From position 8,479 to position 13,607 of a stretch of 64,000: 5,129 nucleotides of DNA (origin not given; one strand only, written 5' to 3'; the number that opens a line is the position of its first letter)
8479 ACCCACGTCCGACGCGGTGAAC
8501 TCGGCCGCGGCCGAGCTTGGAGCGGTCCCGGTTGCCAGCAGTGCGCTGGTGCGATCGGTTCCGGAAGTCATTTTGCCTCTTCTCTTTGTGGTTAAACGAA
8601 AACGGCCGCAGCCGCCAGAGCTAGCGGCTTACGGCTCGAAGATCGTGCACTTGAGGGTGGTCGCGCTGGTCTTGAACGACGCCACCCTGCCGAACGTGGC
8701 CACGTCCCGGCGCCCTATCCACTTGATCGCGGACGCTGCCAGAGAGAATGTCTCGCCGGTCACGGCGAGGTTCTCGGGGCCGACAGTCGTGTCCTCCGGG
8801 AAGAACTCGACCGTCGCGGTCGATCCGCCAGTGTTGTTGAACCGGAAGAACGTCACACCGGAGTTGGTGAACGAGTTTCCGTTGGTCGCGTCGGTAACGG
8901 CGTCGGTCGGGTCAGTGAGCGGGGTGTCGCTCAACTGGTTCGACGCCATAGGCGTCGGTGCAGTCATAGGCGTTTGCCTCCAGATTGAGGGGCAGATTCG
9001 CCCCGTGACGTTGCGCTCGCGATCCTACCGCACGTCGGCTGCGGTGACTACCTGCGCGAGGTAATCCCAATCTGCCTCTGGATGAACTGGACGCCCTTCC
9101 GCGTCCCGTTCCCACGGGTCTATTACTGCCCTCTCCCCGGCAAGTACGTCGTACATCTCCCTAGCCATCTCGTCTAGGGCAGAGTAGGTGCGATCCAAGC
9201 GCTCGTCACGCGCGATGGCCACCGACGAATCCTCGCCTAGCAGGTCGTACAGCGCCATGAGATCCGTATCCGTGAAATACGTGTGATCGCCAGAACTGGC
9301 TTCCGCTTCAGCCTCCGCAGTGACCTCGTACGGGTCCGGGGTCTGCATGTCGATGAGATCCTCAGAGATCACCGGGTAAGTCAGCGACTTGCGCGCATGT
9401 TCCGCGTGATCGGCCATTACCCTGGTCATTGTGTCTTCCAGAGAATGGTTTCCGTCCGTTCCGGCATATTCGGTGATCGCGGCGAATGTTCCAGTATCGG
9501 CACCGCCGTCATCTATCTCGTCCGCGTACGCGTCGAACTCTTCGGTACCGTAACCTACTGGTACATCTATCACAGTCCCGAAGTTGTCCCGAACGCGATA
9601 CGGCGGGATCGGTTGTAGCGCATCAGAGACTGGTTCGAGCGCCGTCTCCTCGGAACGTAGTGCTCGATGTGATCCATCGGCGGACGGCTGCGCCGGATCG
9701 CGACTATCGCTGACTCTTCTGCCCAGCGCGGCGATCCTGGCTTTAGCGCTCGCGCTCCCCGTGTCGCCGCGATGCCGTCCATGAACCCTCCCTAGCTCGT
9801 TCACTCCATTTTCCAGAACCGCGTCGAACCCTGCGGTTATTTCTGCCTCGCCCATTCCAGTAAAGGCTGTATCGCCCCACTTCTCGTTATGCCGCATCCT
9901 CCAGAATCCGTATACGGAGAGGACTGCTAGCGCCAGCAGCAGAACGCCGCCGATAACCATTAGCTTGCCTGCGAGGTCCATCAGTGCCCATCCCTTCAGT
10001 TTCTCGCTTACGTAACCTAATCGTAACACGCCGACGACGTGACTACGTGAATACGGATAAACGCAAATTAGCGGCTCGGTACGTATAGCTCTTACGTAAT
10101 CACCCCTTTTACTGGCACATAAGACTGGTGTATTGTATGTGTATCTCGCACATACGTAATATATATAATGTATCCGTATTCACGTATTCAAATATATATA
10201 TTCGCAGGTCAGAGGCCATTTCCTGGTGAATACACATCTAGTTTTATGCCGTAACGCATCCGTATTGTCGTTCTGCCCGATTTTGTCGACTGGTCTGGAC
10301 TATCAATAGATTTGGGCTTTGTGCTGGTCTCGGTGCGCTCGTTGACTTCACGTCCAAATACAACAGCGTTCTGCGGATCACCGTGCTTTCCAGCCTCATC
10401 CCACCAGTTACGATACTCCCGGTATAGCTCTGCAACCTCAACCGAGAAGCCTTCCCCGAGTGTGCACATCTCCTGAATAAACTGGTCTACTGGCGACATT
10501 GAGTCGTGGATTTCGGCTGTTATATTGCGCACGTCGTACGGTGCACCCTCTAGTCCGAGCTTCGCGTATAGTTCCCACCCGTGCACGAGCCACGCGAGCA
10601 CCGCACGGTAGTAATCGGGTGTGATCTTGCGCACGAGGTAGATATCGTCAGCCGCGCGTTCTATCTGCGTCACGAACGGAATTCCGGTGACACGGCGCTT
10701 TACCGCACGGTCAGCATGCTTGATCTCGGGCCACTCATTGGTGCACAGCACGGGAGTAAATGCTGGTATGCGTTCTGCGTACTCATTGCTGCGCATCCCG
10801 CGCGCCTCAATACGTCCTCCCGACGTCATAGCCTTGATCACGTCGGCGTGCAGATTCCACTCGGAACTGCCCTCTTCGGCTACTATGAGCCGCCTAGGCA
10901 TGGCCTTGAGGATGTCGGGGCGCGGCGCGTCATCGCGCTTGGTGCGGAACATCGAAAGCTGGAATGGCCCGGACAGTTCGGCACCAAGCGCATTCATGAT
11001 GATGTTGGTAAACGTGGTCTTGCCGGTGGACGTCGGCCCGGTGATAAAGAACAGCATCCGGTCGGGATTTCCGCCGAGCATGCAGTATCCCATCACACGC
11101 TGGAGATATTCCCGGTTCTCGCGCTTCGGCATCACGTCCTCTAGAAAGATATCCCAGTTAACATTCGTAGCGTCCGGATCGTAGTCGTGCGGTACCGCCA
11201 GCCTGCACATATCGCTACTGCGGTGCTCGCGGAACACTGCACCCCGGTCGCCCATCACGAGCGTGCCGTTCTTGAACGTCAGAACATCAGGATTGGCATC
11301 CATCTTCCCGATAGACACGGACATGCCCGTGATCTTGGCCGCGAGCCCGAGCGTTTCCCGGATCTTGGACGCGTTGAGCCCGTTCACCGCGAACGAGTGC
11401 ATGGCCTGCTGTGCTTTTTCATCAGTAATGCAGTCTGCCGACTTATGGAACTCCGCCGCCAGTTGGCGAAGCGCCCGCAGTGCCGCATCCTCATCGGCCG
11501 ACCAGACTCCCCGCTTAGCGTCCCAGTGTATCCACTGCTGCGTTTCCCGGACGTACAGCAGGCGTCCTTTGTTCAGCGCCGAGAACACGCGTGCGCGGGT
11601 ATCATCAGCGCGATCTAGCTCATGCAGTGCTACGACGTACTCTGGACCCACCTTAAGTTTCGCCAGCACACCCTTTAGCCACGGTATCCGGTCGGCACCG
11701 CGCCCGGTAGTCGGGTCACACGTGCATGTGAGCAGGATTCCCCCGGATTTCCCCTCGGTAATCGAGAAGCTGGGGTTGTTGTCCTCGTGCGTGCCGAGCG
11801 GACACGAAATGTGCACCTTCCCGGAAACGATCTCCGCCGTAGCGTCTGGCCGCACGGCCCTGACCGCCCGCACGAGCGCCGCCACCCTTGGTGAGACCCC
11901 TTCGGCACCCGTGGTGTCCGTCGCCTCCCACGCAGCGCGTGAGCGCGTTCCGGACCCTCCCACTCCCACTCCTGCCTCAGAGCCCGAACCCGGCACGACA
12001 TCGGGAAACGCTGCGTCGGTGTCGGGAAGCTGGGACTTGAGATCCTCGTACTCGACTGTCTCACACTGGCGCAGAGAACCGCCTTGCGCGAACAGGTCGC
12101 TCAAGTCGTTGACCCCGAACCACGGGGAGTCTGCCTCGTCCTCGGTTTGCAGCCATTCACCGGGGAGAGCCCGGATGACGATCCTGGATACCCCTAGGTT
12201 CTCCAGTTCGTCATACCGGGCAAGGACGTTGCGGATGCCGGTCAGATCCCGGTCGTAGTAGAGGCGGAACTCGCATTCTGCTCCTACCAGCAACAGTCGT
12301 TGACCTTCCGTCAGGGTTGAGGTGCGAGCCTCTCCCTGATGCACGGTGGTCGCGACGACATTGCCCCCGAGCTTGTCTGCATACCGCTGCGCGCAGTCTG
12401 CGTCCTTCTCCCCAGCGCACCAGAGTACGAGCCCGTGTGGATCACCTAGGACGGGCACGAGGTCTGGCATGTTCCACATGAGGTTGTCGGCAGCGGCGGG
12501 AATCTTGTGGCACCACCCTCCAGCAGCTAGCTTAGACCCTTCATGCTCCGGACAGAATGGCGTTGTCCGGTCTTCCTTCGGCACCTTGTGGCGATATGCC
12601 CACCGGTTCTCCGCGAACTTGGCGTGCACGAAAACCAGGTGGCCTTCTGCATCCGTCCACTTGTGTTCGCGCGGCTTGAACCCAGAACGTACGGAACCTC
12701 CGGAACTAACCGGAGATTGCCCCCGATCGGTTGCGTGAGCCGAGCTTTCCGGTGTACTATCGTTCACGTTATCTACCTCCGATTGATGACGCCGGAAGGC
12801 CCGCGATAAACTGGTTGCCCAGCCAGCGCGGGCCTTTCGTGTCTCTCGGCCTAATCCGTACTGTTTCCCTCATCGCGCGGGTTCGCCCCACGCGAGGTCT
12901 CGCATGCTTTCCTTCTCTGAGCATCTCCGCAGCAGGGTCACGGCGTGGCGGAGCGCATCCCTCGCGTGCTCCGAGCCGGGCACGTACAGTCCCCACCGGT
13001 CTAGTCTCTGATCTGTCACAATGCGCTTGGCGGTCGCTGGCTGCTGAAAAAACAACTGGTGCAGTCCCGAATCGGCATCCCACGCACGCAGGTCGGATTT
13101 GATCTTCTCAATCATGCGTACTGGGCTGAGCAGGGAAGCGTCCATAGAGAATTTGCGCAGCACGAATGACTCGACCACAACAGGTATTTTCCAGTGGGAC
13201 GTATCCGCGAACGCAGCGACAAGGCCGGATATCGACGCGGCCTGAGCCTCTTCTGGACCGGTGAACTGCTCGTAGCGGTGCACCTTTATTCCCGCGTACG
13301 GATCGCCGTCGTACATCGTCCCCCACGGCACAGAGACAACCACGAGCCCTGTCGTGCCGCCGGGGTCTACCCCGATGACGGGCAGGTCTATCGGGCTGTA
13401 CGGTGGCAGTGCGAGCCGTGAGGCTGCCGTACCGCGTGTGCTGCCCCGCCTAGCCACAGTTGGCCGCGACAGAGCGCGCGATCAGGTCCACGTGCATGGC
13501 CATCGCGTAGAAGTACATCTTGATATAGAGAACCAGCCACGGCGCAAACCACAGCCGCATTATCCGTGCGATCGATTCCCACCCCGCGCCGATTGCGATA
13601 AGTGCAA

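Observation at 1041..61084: Dispersed 27-bp 'triple box' element (3 x 9-bp GGAAC units), 21 copies across the whole phage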

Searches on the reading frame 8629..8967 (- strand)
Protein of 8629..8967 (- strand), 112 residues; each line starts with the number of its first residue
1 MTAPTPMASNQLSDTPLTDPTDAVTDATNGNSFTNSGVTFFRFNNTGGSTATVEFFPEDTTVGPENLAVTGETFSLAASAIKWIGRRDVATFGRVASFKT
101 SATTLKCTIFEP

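Call 26: search_protein_families(library=pfam, max_evalue=0.01, proteins=[window:8629-8967:-])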
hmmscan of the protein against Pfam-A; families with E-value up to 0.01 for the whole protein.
window:8629-8967:- (112 aa): 0 families

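Call 56: search_protein_families(library=phrogs, max_evalue=0.001, proteins=[window:8629-8967:-])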
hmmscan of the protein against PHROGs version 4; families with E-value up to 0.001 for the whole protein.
window:8629-8967:- (112 aa): 1 family
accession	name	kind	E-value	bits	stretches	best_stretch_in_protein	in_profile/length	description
phrog_16194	-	tail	0.0009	20.3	0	9-106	6-101/109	tail protein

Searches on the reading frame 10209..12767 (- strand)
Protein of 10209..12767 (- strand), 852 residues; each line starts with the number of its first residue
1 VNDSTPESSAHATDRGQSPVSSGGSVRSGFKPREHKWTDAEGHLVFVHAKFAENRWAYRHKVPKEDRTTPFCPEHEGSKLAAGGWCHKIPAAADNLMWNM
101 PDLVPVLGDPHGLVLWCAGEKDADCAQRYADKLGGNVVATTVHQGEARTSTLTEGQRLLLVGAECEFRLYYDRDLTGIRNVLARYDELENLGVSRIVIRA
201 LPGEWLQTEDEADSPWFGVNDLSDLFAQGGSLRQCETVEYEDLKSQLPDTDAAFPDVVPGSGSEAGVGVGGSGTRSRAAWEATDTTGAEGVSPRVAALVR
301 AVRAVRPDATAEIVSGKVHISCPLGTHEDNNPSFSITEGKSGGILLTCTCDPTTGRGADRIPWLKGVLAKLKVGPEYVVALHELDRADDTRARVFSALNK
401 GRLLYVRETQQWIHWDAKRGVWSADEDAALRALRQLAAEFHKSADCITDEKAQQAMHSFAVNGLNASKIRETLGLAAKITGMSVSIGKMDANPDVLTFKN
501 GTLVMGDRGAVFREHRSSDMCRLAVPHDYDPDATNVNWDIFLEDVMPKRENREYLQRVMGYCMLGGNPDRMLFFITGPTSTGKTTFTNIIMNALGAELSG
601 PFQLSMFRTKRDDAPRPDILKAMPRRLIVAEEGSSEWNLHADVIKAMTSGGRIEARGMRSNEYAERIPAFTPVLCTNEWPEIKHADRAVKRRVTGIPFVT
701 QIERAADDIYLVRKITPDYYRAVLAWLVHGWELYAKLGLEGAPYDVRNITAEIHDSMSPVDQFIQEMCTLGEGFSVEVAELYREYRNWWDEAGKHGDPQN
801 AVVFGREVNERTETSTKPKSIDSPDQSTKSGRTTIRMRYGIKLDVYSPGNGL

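Call 10: search_protein_families(library=pfam, proteins=[window:10209-12767:-])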
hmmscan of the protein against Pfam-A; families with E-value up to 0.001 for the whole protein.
window:10209-12767:- (852 aa): 2 families
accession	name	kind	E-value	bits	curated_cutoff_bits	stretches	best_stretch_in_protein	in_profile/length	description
PF08706.16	D5_N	-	5.9e-19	69.2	22.4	1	392-546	1-144/145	D5 N terminal like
PF19263.5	DUF5906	-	0.00012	23.1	27.6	1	576-692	2-114/114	Family of unknown function (DUF5906)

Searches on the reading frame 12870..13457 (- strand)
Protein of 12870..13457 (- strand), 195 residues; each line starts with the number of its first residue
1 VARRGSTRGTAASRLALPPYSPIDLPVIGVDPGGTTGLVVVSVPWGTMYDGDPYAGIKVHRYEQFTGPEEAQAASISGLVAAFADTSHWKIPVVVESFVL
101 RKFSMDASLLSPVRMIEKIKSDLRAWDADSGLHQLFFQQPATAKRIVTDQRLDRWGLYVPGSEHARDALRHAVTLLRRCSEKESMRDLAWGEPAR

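Call 26: search_protein_families(library=pfam, max_evalue=0.01, proteins=[window:12870-13457:-])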
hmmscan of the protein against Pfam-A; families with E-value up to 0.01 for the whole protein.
window:12870-13457:- (195 aa): 0 families

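Call 55: search_protein_families(library=phrogs, max_evalue=0.001, proteins=[window:12870-13457:-])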
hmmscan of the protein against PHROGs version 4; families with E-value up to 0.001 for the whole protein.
window:12870-13457:- (195 aa): 1 family
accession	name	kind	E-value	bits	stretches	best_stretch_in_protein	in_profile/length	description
phrog_1981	-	unknown function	1e-33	117.8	1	25-190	27-195/217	-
